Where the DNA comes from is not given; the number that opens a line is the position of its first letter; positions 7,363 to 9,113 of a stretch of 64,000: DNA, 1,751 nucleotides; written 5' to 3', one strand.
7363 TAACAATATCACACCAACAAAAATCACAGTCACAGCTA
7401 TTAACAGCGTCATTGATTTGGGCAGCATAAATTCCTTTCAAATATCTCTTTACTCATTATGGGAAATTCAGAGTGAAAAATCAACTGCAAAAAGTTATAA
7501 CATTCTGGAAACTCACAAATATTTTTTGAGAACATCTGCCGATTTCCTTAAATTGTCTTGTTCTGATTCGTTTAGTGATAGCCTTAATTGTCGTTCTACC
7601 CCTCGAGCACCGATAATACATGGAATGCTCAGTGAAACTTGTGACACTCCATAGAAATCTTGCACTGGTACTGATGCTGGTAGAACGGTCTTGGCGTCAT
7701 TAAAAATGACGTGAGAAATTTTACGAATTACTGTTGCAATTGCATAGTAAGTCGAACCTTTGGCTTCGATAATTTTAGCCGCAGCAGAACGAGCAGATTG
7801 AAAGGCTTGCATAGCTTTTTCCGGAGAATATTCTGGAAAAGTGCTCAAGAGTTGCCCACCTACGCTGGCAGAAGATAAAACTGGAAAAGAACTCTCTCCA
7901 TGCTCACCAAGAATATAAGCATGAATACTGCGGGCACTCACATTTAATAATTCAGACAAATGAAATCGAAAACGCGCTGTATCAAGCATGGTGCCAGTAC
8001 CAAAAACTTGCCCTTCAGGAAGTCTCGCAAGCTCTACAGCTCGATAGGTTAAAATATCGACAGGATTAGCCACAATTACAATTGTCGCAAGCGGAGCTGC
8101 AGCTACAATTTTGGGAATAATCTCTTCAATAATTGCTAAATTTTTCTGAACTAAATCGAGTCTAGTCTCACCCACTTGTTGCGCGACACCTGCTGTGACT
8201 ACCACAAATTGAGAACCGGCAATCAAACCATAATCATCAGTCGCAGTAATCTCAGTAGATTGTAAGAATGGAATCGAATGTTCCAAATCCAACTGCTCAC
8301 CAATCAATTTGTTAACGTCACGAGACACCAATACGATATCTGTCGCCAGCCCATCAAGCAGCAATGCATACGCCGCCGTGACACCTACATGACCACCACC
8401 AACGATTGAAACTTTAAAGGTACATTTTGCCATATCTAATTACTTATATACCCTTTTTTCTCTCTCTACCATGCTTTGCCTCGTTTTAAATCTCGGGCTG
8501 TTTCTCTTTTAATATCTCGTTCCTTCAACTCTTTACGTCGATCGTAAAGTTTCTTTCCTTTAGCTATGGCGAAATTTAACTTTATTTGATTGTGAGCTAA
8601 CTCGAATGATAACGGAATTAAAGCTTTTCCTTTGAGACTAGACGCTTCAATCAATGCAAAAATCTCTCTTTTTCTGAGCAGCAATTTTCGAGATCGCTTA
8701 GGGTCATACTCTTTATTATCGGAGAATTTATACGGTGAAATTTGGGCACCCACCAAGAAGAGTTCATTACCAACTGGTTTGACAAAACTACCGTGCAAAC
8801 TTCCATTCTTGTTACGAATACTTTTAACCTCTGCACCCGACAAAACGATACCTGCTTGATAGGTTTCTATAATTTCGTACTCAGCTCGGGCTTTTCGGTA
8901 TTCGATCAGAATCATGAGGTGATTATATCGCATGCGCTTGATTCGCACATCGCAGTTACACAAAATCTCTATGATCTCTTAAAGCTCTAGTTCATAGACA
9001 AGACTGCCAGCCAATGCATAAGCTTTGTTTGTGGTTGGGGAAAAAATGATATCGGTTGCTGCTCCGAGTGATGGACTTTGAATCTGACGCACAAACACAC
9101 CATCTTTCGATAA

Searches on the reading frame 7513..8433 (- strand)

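Call 28: search_protein_families(library=pfam, proteins=[window:7513-8433:-], max_evalue=0.0001)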
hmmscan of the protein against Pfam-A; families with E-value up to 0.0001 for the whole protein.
window:7513-8433:- (306 aa): 2 families
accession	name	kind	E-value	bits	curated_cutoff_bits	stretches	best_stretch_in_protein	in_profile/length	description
PF00056.29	Ldh_1_N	-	1.3e-35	122.9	27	1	7-145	2-141/141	lactate/malate dehydrogenase, NAD binding domain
PF02866.23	Ldh_1_C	-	1.2e-33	117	22.6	1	148-304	1-165/174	lactate/malate dehydrogenase, alpha/beta C-terminal domain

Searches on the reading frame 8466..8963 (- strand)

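Call 28: search_protein_families(library=pfam, proteins=[window:8466-8963:-], max_evalue=0.0001)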
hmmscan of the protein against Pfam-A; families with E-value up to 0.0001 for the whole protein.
window:8466-8963:- (165 aa): 1 family
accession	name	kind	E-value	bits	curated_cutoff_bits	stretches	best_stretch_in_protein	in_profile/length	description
PF01668.23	SmpB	-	4.2e-45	153.6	27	1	21-160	3-142/143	SmpB protein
